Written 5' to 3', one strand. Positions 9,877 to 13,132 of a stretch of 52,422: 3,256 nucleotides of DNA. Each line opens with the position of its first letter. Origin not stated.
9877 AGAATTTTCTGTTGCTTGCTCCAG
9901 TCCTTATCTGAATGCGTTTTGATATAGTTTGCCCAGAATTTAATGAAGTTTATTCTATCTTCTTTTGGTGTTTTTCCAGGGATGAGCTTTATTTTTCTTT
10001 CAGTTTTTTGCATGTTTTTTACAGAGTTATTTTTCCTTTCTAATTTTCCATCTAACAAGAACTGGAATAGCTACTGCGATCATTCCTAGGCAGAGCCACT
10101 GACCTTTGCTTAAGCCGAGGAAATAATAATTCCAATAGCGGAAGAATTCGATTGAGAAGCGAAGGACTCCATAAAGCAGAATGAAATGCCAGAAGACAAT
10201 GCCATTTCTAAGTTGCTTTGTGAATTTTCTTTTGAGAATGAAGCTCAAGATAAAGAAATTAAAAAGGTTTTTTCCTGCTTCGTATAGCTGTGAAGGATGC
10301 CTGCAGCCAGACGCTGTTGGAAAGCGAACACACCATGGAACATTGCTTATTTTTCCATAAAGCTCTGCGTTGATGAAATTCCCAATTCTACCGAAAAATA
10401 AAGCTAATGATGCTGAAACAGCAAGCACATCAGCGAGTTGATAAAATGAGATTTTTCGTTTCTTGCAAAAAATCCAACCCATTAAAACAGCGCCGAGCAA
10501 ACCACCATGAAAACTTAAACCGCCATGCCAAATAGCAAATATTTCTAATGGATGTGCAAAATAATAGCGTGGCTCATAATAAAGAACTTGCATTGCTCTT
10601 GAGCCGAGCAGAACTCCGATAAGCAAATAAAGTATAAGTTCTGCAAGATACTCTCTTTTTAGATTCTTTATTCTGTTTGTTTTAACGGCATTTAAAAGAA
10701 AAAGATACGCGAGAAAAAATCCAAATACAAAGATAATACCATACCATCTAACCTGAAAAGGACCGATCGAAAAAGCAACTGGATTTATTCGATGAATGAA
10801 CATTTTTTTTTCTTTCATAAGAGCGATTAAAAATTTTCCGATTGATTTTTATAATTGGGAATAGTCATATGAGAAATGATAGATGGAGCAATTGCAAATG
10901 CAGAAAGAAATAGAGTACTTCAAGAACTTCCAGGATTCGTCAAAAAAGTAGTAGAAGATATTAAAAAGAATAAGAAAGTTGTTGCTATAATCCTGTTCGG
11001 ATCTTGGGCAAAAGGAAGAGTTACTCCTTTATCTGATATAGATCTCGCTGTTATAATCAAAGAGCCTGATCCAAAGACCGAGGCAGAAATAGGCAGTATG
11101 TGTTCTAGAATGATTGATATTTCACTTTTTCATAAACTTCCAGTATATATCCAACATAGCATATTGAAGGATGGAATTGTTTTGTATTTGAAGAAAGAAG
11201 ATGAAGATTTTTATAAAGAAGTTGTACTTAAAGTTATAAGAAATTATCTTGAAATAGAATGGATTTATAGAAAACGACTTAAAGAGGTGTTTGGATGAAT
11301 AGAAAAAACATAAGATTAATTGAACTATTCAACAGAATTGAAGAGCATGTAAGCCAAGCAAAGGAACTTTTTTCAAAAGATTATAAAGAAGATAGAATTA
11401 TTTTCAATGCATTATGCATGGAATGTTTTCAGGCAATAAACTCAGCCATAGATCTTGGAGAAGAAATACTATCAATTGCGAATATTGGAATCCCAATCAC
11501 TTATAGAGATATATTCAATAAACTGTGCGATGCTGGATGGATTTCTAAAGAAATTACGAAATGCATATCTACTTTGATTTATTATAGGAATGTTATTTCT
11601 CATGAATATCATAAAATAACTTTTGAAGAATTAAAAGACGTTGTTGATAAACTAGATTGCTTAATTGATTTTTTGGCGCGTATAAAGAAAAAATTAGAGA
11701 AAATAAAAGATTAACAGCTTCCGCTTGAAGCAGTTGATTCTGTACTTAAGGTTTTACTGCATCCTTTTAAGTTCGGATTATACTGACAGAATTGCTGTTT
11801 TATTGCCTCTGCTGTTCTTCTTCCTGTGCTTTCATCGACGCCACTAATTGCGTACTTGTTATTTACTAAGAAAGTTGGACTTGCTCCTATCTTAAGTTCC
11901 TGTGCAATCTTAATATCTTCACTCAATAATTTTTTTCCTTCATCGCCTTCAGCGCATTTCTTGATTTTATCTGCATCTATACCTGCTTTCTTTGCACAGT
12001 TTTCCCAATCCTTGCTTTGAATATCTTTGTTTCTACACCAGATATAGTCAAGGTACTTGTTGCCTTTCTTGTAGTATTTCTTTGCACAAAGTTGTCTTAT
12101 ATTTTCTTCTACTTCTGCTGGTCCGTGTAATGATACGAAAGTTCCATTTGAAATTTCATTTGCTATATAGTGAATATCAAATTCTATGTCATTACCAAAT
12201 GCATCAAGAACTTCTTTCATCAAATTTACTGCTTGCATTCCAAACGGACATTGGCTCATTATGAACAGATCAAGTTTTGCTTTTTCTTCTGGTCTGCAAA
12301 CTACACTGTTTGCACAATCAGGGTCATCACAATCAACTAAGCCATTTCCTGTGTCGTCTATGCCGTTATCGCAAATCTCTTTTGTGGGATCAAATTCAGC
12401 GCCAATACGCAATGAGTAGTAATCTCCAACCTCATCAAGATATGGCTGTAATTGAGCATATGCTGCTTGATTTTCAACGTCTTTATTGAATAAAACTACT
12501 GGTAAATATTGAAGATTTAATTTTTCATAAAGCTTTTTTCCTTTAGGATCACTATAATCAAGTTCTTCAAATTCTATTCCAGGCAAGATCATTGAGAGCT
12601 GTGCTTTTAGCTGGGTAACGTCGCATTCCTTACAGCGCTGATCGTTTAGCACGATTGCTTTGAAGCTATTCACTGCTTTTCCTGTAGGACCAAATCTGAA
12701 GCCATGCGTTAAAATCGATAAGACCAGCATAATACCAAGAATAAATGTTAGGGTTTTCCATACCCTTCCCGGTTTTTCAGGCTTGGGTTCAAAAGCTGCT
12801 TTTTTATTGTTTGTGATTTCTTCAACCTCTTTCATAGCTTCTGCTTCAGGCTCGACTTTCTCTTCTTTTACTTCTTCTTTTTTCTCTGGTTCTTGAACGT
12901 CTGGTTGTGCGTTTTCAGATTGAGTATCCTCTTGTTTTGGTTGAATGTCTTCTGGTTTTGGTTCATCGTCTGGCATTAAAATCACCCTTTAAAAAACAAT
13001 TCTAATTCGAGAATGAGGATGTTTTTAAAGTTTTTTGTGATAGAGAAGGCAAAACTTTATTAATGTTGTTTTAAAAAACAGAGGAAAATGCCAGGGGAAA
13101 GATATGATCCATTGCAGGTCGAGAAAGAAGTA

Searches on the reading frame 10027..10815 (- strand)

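Call 45: search_protein_families(library=pfam, proteins=[window:10027-10815:-], max_evalue=0.001)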
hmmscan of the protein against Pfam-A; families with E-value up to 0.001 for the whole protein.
window:10027-10815:- (262 aa): 1 family
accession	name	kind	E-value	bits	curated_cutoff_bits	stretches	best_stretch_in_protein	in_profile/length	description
PF01790.23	LGT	-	1.1e-72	244.7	24.9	1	12-254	1-239/240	Prolipoprotein diacylglyceryl transferase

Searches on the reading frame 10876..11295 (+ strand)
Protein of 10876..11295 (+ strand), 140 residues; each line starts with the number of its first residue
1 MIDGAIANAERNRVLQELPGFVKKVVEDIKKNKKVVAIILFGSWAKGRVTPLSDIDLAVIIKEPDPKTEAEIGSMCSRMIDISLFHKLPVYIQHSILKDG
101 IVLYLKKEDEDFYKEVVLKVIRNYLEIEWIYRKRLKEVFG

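Call 46: search_protein_families(library=pfam, proteins=[window:10876-11295:+], max_evalue=0.001)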
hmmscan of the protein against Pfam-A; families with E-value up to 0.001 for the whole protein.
window:10876-11295:+ (140 aa): 3 families
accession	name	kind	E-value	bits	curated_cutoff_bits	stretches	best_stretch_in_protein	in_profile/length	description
PF18765.7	Polbeta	-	7.4e-17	61.7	26.9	1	24-108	2-92/93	Polymerase beta, Nucleotidyltransferase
PF01909.29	NTP_transf_2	-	2.3e-11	44.4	21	1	22-87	1-76/93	Nucleotidyltransferase domain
PF22600.2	MTPAP-like_central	-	0.00023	21.7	27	1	9-68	20-72/139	Poly(A) RNA polymerase, mitochondrial-like, central palm domain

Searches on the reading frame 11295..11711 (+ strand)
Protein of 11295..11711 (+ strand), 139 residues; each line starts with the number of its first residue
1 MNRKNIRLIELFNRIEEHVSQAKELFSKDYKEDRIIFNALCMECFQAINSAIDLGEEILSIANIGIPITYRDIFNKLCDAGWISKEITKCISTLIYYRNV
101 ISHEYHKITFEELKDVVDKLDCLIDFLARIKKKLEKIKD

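Call 46: search_protein_families(library=pfam, proteins=[window:11295-11711:+], max_evalue=0.001)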
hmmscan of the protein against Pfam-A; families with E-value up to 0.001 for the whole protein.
window:11295-11711:+ (139 aa): 1 family
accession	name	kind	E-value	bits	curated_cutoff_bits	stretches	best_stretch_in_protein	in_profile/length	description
PF01934.22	HepT-like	-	2.6e-19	69.5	23.5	1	15-130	1-120/120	Ribonuclease HepT-like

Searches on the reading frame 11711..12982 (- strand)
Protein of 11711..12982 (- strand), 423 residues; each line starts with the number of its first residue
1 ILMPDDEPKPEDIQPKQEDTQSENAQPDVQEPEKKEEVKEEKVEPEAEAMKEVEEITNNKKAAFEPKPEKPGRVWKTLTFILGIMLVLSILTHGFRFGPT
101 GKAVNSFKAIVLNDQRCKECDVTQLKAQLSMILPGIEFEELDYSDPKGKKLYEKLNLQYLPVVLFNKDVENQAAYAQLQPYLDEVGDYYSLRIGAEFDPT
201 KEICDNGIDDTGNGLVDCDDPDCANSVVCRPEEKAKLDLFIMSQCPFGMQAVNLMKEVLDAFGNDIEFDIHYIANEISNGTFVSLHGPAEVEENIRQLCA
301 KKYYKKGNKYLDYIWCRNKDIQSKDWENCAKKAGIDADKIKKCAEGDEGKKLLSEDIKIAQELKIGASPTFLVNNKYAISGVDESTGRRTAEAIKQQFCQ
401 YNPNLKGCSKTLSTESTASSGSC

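Call 46: search_protein_families(library=pfam, proteins=[window:11711-12982:-], max_evalue=0.001)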
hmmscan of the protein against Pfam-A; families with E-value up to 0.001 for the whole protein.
window:11711-12982:- (423 aa): 4 families
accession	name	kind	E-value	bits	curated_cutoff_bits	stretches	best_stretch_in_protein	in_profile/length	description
PF03227.22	GILT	-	2.9e-11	44.1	22.4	1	237-332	2-106/107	Gamma interferon inducible lysosomal thiol reductase (GILT)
PF01323.26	DSBA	-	3.9e-09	37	25.6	1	305-383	103-181/191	DSBA-like thioredoxin domain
PF13743.12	Thioredoxin_5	-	1.4e-08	35.1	27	1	313-376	102-166/186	Thioredoxin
PF13462.12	Thioredoxin_4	-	0.00062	20.4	23.2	1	306-377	78-149/165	Thioredoxin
